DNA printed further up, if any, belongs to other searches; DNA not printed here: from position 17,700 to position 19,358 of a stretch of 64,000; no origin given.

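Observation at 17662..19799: Low-GC two-gene cassette (ABC/OLD-type ATPase + PIN-like nuclease) wedged between uppS and cdsA: candidate unclassified defence/abortive-infection module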

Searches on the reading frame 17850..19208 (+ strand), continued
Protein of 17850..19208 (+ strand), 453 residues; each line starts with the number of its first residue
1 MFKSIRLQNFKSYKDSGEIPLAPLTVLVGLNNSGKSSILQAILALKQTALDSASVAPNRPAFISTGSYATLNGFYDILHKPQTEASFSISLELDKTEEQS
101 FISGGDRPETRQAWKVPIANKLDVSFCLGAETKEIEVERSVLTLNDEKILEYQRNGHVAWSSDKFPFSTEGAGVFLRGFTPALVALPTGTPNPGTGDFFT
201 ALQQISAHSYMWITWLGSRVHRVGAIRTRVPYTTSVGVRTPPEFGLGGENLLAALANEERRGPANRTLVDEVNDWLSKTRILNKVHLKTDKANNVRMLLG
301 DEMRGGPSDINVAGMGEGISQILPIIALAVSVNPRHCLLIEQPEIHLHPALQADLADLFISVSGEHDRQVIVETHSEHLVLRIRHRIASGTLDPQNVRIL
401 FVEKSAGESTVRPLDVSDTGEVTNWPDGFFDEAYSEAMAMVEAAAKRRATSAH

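Call 20: find_encoding_contigs(protein=P0007, flank=5000, max_places=2)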
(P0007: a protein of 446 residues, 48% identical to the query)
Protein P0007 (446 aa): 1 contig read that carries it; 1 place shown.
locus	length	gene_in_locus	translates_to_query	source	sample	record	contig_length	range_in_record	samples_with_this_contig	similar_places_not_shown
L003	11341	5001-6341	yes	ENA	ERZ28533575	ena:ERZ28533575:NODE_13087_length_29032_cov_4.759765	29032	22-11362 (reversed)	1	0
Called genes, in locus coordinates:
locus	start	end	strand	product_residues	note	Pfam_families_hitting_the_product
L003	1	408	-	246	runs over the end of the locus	-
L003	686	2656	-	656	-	PF23414:Beta-prop_EML_2 (faint), PF24807:WD40_CDC20-Fz (faint), PF25174:Beta-prop_THOC3, PF24817:WD40_WDHD1_1st (weak), PF23381:Beta-prop_IFT122_1st, PF24814:WD40_Prp19 (weak), PF25173:Beta-prop_WDR3_1st (weak), PF25175:Beta-prop_WDR5, +4 more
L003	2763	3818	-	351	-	PF12679:ABC2_membrane_2 (weak), PF12698:ABC2_membrane_3, PF01061:ABC2_membrane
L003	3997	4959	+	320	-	PF00389:2-Hacid_dh, PF02826:2-Hacid_dh_C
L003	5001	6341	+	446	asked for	PF02463:SMC_N (weak), PF13175:AAA_15, PF13476:AAA_23, PF13304:AAA_21, PF13175:AAA_15, PF12476:DUF3696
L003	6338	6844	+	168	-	-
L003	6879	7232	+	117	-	PF07883:Cupin_2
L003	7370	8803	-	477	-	PF02447:GntP_permease, PF03600:CitMHS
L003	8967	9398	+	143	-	-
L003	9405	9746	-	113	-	PF08869:XisI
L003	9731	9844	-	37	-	-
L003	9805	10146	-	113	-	PF08814:XisH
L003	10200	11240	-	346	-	PF08240:ADH_N, PF16912:Glu_dehyd_C, PF00107:ADH_zinc_N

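Call 41: search_protein_families(library=padloc, proteins=[L001:6311-6763:+, L002:6332-6823:+, L003:6338-6841:+], max_evalue=0.01)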
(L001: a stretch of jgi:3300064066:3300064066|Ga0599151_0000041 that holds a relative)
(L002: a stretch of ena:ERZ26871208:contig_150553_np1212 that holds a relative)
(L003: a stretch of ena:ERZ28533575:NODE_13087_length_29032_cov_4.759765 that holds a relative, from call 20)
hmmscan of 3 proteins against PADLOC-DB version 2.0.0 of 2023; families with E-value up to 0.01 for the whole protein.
L001:6311-6763:+ (151 aa): 0 families

L002:6332-6823:+ (164 aa): 0 families

L003:6338-6841:+ (168 aa): 1 family
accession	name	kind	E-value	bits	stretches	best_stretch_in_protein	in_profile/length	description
PDLC04147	HEC-03A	-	0.0023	16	1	43-130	41-136/159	-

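Call 48: find_encoding_contigs(protein=P0026, flank=5000, max_places=1)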
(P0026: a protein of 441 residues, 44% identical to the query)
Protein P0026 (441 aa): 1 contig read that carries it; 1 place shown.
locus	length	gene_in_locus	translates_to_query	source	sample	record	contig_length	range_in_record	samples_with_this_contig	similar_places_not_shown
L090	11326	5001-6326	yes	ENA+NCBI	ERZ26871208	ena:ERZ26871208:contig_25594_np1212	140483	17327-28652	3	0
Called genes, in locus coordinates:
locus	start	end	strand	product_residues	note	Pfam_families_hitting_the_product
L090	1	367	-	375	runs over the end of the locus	PF03739:LptF_LptG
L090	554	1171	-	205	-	PF13350:Y_phosphatase3, PF22741:PTP-NADK, PF03162:Y_phosphatase2, PF22784:PTP-SAK (faint), PF22785:Tc-R-P (weak), PF00782:DSPc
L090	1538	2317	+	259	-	PF00106:adh_short, PF08659:KR, PF13561:adh_short_C2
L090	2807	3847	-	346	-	PF01061:ABC2_membrane, PF12698:ABC2_membrane_3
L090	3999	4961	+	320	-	PF00389:2-Hacid_dh, PF02826:2-Hacid_dh_C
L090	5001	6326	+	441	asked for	PF13175:AAA_15, PF13476:AAA_23 (weak), PF13175:AAA_15, PF13304:AAA_21, PF12476:DUF3696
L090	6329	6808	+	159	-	-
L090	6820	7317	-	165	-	-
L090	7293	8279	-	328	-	PF09594:GT87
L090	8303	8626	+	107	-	PF02660:G3P_acyltransf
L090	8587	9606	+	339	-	PF02660:G3P_acyltransf, PF13664:DUF4149 (faint)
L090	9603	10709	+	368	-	PF00383:dCMP_cyt_deam_1, PF14437:MafB19-deam, PF01872:RibD_C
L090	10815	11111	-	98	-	-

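Call 49: find_encoding_contigs(protein=P0044, flank=5000, max_places=1)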
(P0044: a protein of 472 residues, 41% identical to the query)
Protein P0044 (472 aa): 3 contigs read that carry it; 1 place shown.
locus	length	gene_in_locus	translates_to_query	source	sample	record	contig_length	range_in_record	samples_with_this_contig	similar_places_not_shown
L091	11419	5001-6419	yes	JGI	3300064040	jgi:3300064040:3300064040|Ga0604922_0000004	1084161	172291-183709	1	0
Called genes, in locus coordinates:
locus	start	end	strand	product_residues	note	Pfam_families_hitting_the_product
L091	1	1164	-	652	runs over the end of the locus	-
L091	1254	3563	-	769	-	PF03176:MMPL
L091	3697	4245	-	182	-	PF02622:DUF179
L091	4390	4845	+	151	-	PF00578:AhpC-TSA, PF08534:Redoxin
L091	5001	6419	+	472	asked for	PF02463:SMC_N (weak), PF13175:AAA_15, PF13476:AAA_23 (weak), PF13304:AAA_21, PF13175:AAA_15, PF12476:DUF3696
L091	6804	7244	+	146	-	PF00578:AhpC-TSA, PF08534:Redoxin (weak)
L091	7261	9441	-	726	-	PF13089:PP_kinase_N, PF02503:PP_kinase, PF17941:PP_kinase_C_1, PF13091:PLDc_2 (faint), PF13090:PP_kinase_C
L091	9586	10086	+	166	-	PF00300:His_Phos_1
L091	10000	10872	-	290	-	PF00072:Response_reg (weak), PF00486:Trans_reg_C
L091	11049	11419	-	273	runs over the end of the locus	PF01895:PhoU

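Call 50: find_encoding_contigs(protein=P0084, flank=5000, max_places=1)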
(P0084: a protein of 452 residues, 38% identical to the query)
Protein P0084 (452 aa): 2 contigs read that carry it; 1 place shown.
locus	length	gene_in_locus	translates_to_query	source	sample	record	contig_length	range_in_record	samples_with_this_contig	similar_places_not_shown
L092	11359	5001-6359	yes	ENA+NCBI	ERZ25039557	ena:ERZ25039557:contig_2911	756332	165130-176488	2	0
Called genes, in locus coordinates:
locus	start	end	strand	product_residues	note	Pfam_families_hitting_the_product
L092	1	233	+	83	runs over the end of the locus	PF01197:Ribosomal_L31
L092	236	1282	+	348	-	PF07136:DUF1385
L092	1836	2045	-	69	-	-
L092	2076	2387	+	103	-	PF00472:RF-1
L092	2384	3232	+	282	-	PF17827:PrmC_N, PF13489:Methyltransf_23 (faint), PF05175:MTS, PF13847:Methyltransf_31, PF24675:NpmA (faint), PF08241:Methyltransf_11, PF08242:Methyltransf_12, PF13649:Methyltransf_25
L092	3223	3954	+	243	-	PF01300:Sua5_yciO_yrdC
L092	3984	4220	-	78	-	-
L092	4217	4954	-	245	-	PF02661:Fic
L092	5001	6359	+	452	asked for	PF02463:SMC_N (weak), PF13175:AAA_15, PF13476:AAA_23, PF13555:AAA_29 (weak), PF13304:AAA_21, PF13175:AAA_15, PF12476:DUF3696 (weak)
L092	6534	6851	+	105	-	-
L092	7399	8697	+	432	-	PF00464:SHMT, PF01053:Cys_Met_Meta_PP (weak)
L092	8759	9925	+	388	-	PF00953:Glycos_transf_4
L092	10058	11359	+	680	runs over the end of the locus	PF06925:MGDG_synth, PF13692:Glyco_trans_1_4 (weak)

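Call 51: find_encoding_contigs(protein=P0121, flank=5000, max_places=1)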
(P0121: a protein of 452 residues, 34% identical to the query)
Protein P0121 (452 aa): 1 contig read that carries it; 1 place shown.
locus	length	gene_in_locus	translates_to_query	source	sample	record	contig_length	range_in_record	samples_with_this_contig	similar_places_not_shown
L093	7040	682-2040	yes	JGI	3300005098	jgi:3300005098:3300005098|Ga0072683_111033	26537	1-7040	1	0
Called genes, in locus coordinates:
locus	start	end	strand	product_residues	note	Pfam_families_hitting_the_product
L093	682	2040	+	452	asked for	PF13175:AAA_15, PF13304:AAA_21, PF13175:AAA_15, PF12476:DUF3696 (weak)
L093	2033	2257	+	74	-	-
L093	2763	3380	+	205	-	PF04140:ICMT (weak), PF04191:PEMT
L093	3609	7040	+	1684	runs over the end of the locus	PF08450:SGL (faint), PF01436:NHL (weak)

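Call 72: find_related_loci(query=A3, collection=viral_contigs, flank=4000)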
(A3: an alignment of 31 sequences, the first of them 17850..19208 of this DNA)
Query A3 (453 aa) in viral_contigs; peptide patterns used: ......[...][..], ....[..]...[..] (x = any residue, [..] = any of these).
228 stretches matched a pattern; 84 encode a relative of the query (tblastn E <= 1e-3); the best 80 are kept; 80 distinct loci.
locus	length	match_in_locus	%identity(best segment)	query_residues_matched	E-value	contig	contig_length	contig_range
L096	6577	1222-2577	28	1-448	2e-43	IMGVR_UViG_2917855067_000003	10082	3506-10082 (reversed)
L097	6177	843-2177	27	1-450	8e-40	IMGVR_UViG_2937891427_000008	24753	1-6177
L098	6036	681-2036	26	2-448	4e-37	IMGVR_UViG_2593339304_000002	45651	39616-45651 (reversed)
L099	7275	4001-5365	39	1-448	9e-28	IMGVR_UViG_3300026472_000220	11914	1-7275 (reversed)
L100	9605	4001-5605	38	1-438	1e-29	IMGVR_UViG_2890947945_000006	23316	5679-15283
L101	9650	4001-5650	42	1-436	8e-25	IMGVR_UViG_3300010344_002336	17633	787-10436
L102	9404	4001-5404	29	4-435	3e-21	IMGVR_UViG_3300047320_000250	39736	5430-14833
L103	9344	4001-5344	33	1-435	4e-19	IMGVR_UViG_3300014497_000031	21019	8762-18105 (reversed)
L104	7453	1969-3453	30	4-447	9e-17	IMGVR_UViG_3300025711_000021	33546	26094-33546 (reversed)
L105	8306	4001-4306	31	337-432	8e-12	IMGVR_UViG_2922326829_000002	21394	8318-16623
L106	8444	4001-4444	28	242-380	9e-11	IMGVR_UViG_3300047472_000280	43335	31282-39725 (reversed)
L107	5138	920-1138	40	306-380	6e-10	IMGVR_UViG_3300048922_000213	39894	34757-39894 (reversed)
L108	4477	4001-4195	39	314-380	7e-10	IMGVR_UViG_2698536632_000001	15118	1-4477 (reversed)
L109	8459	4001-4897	33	1-380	1e-9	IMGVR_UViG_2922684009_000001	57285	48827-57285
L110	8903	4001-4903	38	2-380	2e-9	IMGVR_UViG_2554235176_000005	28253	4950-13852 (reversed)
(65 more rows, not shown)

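Call 77: search_dna_similar(query=window:17850-19208:+, collection=plasmids, mode=protein, max_evalue=1e-20, max_rows=15)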
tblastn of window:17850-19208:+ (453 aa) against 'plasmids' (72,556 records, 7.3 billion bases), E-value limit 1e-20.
Records with a match: 23; places in all: 23; records where one place covers at least 80% of the query: 0.
Best place of each record, by identity: <60% 23.
By first word of the organism name: Bacillus 8; Aeromonas 6; Acinetobacter 3; Acetobacter 1; Azospirillum 1; Nonomuraea 1; Pseudoalteromonas 1; Azotobacter 1; Rhodococcus 1.
By predicted mobility (MOB-suite, as given by PLSDB): non-mobilizable 12; conjugative 7; mobilizable 4.
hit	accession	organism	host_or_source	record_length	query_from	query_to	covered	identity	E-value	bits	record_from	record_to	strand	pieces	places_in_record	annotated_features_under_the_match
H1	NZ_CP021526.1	Acetobacter ascendens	cell culture,food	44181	267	451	41%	34.0%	6e-26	118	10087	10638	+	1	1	DUF3696 domain-containing protein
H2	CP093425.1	Bacillus pacificus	cell culture,sufu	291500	266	451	41%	32.9%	2e-27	123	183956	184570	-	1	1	DUF3696 domain-containing protein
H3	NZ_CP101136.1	Bacillus paranthracis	single cell,soil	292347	266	451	41%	32.9%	2e-27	123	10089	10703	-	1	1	DUF3696 domain-containing protein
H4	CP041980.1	Bacillus paranthracis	Homo sapiens,stool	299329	266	451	41%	32.9%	2e-27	123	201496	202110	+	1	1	DUF3696 domain-containing protein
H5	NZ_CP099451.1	Bacillus pacificus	chicken,assembly Genome,intestine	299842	266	451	41%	32.9%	2e-27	123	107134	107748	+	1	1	DUF3696 domain-containing protein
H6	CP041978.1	Bacillus pacificus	Homo sapiens,stool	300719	266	451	41%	32.9%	2e-27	123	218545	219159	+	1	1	DUF3696 domain-containing protein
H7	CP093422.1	Bacillus paranthracis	cell culture,sufu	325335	266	451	41%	32.9%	2e-27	123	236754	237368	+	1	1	DUF3696 domain-containing protein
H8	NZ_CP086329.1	Bacillus pacificus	single cell culture,sludge from ...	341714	266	451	41%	32.9%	2e-27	123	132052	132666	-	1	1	DUF3696 domain-containing protein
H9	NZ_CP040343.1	Bacillus cereus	Apostichopus japonicus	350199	266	451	41%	32.9%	2e-27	123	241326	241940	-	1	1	DUF3696 domain-containing protein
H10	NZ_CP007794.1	Azospirillum argentinense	Triticum aestivum L.,Root,wheat ...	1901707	264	446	40%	32.1%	5e-24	112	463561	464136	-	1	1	record has no annotation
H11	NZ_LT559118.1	Nonomuraea gerenzanensis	-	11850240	310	447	30%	42.4%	1e-23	112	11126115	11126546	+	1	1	none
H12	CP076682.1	Pseudoalteromonas shioyasakiensis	isolated microorganism,Ocean water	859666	268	448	40%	32.2%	5e-22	107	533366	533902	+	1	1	DUF3696 domain-containing protein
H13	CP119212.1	Acinetobacter soli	Homo sapiens,blood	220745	311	448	30%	40.6%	2e-21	129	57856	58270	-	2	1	AAA family ATPase | DUF3696 domain-containing protein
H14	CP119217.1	Acinetobacter soli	Homo sapiens,blood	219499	311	448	30%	40.6%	2e-21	129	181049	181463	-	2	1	AAA family ATPase | DUF3696 domain-containing protein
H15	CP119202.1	Acinetobacter soli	Homo sapiens,blood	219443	311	448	30%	40.6%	2e-21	129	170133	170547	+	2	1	AAA family ATPase | DUF3696 domain-containing protein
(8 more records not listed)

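Call 78: get_annotated_region(hit=H1, flank=3500)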
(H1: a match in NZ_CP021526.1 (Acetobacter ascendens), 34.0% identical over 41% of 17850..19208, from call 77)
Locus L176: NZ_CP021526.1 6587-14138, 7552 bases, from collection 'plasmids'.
description: Acetobacter ascendens strain SRCM101447 plasmid pAP1447-2
organism: Acetobacter ascendens (NCBI taxid 481146)
taxonomy: Bacteria; Pseudomonadota; Alphaproteobacteria; Rhodospirillales; Acetobacteraceae; Acetobacter; Acetobacter ascendens
host: -; source: cell culture,food; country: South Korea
typing (MOB-suite, as given by PLSDB): conjugative; relaxase MOBF; mating-pair formation MPF_I
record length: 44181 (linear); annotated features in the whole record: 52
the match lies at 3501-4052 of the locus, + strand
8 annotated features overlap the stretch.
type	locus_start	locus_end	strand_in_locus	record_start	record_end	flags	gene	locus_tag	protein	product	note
CDS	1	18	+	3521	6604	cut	-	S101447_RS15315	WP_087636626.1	ATP-binding protein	-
CDS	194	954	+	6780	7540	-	-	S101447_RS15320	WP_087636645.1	IS5 family transposase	-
CDS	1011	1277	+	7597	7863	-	-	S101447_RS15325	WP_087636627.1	plasmid stabilization protein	-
CDS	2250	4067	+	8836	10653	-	-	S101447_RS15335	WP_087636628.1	DUF3696 domain-containing protein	-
CDS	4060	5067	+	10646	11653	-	-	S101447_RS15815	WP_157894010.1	hypothetical protein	-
CDS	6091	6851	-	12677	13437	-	-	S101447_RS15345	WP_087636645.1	IS5 family transposase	-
CDS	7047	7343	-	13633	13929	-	-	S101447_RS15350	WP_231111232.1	type II toxin-antitoxin system RelE/ParE family toxin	GO:0030541 - plasmid partitioning [Evidence IEA]; GO:0051290 - protein heterotetramerization [Evidence IEA]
CDS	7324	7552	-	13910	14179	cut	-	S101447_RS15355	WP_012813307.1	type II toxin-antitoxin system RelB/DinJ family antitoxin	GO:0006355 - regulation of DNA-templated transcription [Evidence IEA]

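Call 79: get_annotated_region(hit=H2, flank=3500)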
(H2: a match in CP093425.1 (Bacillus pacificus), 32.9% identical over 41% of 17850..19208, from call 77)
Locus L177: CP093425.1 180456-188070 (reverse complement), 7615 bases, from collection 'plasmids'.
description: Bacillus pacificus strain MP6 plasmid p1, complete sequence
organism: Bacillus pacificus (NCBI taxid 2026187)
taxonomy: Bacteria; Bacillota; Bacilli; Bacillales; Bacillaceae; Bacillus; Bacillus pacificus
host: -; source: cell culture,sufu; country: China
typing (MOB-suite, as given by PLSDB): non-mobilizable; replicon rep_cluster_125,rep_cluster_1698; mating-pair formation MPF_T
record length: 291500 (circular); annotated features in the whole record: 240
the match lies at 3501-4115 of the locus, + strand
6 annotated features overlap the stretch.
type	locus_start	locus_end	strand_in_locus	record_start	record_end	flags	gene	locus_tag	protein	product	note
CDS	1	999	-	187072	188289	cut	-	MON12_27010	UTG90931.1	abortive infection system toxin AbiGii family protein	-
CDS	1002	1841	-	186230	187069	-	-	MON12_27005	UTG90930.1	abortive infection system antitoxin AbiGi family protein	-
CDS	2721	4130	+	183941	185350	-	-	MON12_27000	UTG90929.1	DUF3696 domain-containing protein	-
CDS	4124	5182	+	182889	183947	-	-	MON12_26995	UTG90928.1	hypothetical protein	-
CDS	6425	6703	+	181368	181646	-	-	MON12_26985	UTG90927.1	metalloregulator ArsR/SmtB family transcription factor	-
CDS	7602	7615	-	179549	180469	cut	-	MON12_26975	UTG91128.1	Rpn family recombination-promoting nuclease/putative transposase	-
